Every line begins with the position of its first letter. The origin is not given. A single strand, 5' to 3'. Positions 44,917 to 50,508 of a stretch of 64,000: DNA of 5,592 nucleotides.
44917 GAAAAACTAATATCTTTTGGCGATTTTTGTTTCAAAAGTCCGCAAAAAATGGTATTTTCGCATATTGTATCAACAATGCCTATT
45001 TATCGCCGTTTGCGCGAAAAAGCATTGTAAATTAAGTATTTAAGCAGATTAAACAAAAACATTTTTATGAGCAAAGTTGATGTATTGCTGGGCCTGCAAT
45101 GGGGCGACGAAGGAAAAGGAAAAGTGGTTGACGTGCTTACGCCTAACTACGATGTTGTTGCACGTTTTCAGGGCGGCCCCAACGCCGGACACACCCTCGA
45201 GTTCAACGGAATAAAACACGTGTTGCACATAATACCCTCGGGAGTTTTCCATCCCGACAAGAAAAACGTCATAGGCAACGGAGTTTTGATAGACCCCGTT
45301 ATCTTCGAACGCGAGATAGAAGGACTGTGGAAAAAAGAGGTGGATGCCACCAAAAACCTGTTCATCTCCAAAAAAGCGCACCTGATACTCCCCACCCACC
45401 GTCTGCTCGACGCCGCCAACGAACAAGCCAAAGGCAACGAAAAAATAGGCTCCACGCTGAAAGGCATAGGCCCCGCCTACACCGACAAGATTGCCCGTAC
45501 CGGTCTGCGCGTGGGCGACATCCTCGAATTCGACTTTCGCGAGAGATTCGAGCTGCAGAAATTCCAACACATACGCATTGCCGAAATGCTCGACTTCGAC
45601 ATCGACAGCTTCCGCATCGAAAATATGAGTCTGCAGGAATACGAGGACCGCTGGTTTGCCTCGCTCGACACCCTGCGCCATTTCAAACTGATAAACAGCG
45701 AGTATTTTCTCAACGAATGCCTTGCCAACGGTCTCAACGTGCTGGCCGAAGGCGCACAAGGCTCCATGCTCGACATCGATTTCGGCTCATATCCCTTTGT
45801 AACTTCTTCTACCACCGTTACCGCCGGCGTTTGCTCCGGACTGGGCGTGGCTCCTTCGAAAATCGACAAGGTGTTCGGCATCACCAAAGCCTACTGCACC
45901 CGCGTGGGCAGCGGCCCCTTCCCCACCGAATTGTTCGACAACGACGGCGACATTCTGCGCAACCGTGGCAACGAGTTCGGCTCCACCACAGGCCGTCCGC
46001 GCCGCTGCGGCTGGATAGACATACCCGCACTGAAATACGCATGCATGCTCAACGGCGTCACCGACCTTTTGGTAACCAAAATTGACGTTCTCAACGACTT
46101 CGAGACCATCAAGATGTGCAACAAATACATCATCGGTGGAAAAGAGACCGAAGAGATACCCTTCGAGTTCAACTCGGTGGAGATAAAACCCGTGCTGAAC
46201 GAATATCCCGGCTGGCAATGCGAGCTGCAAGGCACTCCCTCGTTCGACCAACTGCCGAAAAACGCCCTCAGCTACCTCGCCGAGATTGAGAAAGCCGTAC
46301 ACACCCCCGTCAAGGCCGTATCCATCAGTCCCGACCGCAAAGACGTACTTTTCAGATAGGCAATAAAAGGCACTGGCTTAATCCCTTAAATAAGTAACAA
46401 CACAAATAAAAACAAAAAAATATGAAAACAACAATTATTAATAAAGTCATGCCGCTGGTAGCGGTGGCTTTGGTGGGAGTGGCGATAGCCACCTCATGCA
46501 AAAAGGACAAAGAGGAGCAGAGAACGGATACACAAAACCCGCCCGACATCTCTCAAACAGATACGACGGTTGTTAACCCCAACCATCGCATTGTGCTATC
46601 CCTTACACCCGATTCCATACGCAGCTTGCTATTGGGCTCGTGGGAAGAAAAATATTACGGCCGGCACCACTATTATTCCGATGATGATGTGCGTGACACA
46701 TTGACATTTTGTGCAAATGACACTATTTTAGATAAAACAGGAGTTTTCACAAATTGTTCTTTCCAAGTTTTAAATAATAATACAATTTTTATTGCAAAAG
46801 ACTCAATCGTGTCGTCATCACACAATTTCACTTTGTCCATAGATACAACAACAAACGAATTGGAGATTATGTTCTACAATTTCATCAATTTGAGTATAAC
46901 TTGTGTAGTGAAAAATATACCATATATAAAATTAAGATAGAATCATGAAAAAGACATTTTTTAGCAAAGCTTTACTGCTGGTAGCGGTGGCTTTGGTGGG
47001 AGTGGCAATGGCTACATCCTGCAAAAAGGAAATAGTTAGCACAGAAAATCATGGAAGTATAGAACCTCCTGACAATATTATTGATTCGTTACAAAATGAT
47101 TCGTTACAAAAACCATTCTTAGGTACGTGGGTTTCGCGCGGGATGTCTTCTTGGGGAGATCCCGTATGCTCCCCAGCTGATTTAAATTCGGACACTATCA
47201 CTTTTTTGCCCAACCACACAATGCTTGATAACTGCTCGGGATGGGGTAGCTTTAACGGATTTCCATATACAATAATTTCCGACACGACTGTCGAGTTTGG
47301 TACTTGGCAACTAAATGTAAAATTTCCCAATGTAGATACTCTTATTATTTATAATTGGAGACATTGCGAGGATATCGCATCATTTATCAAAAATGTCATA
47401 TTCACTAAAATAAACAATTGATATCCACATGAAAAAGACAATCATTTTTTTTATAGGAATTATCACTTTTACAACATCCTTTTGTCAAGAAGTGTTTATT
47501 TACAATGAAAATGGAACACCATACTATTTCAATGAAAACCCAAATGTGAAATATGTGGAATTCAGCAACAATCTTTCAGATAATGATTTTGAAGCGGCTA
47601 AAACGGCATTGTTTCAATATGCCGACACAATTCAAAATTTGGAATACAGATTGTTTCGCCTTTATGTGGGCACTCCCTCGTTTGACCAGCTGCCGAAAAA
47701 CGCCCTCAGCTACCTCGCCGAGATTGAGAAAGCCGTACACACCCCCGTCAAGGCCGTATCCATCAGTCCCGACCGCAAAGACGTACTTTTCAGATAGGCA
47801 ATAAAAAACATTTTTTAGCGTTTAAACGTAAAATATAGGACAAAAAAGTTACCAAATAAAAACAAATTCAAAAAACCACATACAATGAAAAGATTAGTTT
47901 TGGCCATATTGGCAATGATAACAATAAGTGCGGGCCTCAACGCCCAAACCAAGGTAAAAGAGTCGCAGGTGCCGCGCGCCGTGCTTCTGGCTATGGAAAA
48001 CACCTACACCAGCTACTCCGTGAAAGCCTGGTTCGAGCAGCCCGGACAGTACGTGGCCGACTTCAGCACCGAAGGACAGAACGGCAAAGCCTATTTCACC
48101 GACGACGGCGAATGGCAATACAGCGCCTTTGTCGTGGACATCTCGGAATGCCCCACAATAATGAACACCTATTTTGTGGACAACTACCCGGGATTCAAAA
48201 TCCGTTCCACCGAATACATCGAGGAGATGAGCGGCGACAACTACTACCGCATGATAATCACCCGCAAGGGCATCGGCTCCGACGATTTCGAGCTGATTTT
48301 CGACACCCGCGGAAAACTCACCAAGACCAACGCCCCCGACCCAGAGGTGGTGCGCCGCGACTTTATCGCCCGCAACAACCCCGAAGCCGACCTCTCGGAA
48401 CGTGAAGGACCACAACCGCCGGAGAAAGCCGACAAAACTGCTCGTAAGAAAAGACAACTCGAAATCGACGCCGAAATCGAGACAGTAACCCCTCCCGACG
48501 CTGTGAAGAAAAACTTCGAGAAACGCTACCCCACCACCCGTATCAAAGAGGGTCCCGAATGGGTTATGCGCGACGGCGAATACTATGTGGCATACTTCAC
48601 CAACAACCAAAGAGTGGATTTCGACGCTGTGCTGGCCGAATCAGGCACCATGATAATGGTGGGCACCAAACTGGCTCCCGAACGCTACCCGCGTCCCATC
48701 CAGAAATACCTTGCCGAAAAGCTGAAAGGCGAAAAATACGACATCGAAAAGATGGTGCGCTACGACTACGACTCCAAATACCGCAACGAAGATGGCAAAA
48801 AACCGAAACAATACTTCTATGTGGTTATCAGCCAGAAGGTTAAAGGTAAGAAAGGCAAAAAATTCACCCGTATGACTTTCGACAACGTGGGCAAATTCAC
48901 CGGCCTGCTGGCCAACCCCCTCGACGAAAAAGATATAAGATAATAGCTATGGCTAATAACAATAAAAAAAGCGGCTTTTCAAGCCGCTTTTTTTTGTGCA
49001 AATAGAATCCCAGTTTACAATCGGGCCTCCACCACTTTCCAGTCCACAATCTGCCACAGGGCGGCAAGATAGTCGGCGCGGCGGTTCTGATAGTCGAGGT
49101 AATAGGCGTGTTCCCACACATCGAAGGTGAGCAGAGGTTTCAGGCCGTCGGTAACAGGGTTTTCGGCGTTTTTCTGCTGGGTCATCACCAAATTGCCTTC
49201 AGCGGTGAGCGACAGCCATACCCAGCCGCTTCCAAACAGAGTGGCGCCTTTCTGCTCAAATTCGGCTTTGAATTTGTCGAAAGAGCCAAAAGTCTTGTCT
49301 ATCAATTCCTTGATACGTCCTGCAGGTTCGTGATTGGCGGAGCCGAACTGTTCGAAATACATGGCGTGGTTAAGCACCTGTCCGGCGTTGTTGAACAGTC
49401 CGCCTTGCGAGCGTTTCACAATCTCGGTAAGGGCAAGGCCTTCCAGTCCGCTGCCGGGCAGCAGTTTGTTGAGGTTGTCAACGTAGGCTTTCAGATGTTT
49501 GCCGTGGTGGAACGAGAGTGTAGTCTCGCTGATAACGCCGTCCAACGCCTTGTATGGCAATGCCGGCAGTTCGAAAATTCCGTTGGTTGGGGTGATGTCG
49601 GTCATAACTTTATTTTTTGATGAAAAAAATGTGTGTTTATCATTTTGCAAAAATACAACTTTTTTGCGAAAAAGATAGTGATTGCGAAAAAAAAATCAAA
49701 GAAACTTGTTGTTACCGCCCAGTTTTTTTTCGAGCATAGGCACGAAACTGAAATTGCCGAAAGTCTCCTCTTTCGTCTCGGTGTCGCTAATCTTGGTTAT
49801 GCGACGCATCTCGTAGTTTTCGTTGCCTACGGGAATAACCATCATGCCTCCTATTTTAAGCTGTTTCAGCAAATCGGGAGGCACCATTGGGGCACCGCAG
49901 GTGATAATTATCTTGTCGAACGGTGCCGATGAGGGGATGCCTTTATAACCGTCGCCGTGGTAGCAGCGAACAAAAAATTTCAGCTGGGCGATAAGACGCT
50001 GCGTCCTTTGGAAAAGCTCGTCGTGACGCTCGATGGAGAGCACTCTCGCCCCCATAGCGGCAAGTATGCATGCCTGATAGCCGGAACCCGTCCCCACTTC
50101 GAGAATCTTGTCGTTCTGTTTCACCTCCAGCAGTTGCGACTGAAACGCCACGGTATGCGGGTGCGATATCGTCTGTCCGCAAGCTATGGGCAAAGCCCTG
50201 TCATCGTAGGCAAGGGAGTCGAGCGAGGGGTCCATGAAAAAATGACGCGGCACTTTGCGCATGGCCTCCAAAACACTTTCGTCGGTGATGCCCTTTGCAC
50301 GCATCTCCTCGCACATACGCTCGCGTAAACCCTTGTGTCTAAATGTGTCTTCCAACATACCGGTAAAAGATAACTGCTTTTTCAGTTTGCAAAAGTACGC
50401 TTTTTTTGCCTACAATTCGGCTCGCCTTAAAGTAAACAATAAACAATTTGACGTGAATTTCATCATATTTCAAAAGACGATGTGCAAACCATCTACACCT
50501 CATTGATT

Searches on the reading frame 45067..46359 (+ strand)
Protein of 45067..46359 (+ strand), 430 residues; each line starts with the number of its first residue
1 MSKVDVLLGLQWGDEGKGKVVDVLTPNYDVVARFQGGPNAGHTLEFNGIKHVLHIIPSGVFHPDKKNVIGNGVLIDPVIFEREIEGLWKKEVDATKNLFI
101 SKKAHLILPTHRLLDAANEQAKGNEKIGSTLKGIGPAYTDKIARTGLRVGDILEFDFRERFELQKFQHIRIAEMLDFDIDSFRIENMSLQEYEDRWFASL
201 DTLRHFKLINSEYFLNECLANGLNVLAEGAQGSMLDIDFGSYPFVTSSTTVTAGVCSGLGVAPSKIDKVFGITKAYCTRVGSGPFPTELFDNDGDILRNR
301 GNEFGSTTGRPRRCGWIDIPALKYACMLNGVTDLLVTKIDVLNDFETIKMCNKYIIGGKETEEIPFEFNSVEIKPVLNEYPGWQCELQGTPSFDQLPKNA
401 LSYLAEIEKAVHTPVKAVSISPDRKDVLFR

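Call 86: search_protein_families(library=pfam, proteins=[window:45067-46359:+], max_evalue=0.0001)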
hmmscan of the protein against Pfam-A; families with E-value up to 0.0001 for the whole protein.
window:45067-46359:+ (430 aa): 1 family
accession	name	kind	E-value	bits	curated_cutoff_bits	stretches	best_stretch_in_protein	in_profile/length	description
PF00709.27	Adenylsucc_synt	-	2e-160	534.6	27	1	6-427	1-415/416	Adenylosuccinate synthetase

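Call 87: list_cluster_members(proteins=[window:45067-46359:+, window:51594-55868:-, window:49696-50358:-, L044:5862-7391:+, L044:5039-5782:+, L031:2224-3120:-, L035:641-1600:-])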
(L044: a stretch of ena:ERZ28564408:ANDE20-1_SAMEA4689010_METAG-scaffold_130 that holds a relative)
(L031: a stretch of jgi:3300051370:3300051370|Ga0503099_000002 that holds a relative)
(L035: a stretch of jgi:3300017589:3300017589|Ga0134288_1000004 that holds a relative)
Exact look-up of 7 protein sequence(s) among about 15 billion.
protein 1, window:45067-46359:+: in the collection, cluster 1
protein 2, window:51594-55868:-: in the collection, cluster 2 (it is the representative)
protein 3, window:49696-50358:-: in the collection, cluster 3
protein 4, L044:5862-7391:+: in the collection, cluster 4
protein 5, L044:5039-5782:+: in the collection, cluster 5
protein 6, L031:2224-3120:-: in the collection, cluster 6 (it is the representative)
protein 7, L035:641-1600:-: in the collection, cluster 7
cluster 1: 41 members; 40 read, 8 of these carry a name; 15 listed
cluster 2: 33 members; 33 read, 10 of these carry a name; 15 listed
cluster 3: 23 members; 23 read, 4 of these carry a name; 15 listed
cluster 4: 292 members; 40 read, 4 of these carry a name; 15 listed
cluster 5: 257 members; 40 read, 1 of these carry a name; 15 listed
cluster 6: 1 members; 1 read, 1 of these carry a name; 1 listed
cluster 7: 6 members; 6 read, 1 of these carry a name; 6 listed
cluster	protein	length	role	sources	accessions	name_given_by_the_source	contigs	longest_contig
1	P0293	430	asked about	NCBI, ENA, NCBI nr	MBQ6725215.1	MAG: adenylosuccinate synthase [Bacteroidales bacterium] | adenylosuccinate synthase [Bacteroidales bacterium]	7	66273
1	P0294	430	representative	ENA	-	-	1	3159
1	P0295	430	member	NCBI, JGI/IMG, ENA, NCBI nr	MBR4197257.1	MAG: adenylosuccinate synthase [Bacteroidales bacterium] | adenylosuccinate synthase | adenylosuccinate synthase [Bacteroidales bacterium]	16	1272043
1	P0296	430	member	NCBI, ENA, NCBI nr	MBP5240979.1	MAG: adenylosuccinate synthase [Bacteroidales bacterium] | adenylosuccinate synthase [Bacteroidales bacterium]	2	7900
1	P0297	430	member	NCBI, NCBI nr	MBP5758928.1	MAG: adenylosuccinate synthase [Bacteroidales bacterium] | adenylosuccinate synthase [Bacteroidales bacterium]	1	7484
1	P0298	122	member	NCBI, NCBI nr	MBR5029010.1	MAG: adenylosuccinate synthetase, partial [Bacteroidales bacterium] | adenylosuccinate synthetase [Bacteroidales bacterium]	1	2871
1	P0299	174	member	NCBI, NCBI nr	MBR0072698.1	MAG: adenylosuccinate synthetase, partial [Bacteroidales bacterium] | adenylosuccinate synthetase [Bacteroidales bacterium]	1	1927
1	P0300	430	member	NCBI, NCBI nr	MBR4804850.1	MAG: adenylosuccinate synthase [Bacteroidales bacterium] | adenylosuccinate synthase [Bacteroidales bacterium]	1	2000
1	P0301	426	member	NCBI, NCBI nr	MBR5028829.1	MAG: adenylosuccinate synthase, partial [Bacteroidales bacterium] | adenylosuccinate synthase [Bacteroidales bacterium]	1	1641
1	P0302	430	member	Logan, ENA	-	-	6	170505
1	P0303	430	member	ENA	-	-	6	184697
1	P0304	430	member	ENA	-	-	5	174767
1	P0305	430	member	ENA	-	-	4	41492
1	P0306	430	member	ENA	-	-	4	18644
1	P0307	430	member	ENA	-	-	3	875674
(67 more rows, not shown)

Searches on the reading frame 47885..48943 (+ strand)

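Call 86: search_protein_families(library=pfam, proteins=[window:47885-48943:+], max_evalue=0.0001)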
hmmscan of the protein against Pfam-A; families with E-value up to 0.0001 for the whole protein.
window:47885-48943:+ (352 aa): 1 family
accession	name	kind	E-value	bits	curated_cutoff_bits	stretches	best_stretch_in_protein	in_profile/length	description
PF11396.14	PepSY_like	-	7.1e-11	42.7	28.3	1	55-146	2-82/83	Putative beta-lactamase-inhibitor-like, PepSY-like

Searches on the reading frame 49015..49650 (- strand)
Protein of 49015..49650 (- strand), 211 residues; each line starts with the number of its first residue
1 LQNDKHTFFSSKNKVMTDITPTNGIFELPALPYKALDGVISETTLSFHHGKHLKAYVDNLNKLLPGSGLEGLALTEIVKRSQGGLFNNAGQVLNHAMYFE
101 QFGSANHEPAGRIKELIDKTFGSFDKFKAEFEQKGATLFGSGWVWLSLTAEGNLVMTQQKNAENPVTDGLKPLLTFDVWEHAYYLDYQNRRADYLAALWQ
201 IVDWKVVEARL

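Call 86: search_protein_families(library=pfam, proteins=[window:49015-49650:-], max_evalue=0.0001)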
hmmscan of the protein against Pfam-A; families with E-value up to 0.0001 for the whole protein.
window:49015-49650:- (211 aa): 2 families
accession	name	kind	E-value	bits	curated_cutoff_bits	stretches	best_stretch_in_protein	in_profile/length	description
PF02777.23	Sod_Fe_C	-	2.3e-40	137.2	20.9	1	109-210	1-102/102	Iron/manganese superoxide dismutases, C-terminal domain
PF00081.27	Sod_Fe_N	-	9.7e-21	74.5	27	1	26-102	2-81/82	Iron/manganese superoxide dismutases, alpha-hairpin domain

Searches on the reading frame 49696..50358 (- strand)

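Call 86: search_protein_families(library=pfam, proteins=[window:49696-50358:-], max_evalue=0.0001)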
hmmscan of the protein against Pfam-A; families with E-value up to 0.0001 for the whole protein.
window:49696-50358:- (220 aa): 3 families
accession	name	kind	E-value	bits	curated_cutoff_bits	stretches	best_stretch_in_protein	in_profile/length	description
PF01135.25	PCMT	-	1.8e-52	178.7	20.3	1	13-211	4-208/210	Protein-L-isoaspartate(D-aspartate) O-methyltransferase (PCMT)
PF13649.12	Methyltransf_25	-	1.5e-05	26.1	27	1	85-162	1-80/97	Methyltransferase domain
PF00398.26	RrnaAD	-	6.7e-05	22.5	24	1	77-139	26-87/263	Ribosomal RNA adenine dimethylase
